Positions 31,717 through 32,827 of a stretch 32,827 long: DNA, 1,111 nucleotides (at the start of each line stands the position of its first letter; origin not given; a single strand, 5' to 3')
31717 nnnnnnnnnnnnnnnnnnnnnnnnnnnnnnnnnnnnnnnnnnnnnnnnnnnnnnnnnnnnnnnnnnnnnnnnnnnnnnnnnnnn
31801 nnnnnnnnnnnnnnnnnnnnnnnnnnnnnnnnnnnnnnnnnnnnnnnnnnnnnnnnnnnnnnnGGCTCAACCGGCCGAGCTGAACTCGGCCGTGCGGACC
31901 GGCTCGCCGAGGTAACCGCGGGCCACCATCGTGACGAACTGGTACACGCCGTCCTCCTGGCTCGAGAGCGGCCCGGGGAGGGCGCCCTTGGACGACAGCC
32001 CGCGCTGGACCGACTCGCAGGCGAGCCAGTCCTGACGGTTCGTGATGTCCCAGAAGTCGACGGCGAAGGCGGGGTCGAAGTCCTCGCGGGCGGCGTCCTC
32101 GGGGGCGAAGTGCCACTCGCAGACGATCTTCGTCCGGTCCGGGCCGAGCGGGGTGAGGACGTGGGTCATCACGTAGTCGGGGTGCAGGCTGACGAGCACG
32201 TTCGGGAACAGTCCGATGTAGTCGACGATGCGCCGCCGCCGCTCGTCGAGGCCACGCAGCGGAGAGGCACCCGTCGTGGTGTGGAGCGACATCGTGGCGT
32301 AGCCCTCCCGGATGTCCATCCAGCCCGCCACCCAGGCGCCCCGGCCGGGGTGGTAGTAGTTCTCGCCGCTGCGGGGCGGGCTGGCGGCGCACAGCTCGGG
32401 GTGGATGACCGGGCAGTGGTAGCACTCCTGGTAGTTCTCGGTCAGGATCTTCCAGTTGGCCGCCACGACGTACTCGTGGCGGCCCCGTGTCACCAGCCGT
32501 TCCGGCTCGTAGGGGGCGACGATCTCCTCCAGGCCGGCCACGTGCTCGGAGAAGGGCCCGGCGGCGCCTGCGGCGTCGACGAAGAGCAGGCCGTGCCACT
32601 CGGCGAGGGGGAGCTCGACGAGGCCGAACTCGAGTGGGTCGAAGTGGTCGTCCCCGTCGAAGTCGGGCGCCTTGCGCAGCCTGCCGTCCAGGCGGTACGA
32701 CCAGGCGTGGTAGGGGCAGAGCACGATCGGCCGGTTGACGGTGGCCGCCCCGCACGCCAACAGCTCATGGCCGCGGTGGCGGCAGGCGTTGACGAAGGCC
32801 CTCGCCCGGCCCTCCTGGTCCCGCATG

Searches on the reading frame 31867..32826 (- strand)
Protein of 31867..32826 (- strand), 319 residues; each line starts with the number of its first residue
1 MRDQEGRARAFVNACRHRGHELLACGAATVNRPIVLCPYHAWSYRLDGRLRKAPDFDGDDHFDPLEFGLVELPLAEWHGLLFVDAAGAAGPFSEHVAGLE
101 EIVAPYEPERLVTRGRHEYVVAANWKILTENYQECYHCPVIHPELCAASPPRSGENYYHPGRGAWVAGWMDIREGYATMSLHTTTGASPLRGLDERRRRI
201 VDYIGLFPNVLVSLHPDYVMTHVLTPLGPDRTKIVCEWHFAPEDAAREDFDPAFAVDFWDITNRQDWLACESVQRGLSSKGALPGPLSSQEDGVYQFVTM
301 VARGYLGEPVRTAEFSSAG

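Call 11: search_protein_families(library=pfam, proteins=[window:31867-32826:-])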
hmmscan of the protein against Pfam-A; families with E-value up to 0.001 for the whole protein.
window:31867-32826:- (319 aa): 2 families
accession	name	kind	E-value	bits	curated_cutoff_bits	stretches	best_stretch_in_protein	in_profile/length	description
PF00848.25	Ring_hydroxyl_A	-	6.4e-53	180.2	24.9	1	109-303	2-204/208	Ring hydroxylating alpha subunit (catalytic domain)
PF00355.32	Rieske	-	7e-12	45.5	20.3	1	2-56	30-81/88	Rieske [2Fe-2S] domain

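Call 24: search_protein_families(library=pfam, proteins=[window:31867-32826:-], max_evalue=0.00001)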
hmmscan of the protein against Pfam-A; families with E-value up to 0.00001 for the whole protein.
window:31867-32826:- (319 aa): 2 families
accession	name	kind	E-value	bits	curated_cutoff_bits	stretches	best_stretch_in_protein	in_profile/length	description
PF00848.25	Ring_hydroxyl_A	-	6.4e-53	180.2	24.9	1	109-303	2-204/208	Ring hydroxylating alpha subunit (catalytic domain)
PF00355.32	Rieske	-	7e-12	45.5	20.3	1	2-56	30-81/88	Rieske [2Fe-2S] domain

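Call 25: search_protein_families(library=ncbifam, proteins=[window:31867-32826:-], max_evalue=0.00001)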
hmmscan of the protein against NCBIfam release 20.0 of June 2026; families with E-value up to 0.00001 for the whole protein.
window:31867-32826:- (319 aa): 5 families
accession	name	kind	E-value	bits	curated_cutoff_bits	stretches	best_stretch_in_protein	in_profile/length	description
NF058607.1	GlBtMonoOxGbcA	equivalog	1.9e-42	145.2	670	2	1-146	84-226/420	glycine betaine monooxygenase oxygenase subunit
TIGR03228.1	anthran_1_2_A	equivalog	8.3e-17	61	671.9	1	2-147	68-218/438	anthranilate 1,2-dioxygenase large subunit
TIGR03229.1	benzo_1_2_benA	equivalog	1.5e-13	50.4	780.95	1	2-156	68-229/433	benzoate 1,2-dioxygenase large subunit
NF042946.1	3PPDioc_HcaE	equivalog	8e-13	48.2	830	1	2-143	68-215/450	3-phenylpropionate/cinnamic acid dioxygenase subunit alpha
NF041684.1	ant_diox_AndAc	equivalog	4.7e-12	45.2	750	1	2-142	76-222/418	anthranilate 1,2-dioxygenase large subunit AndAc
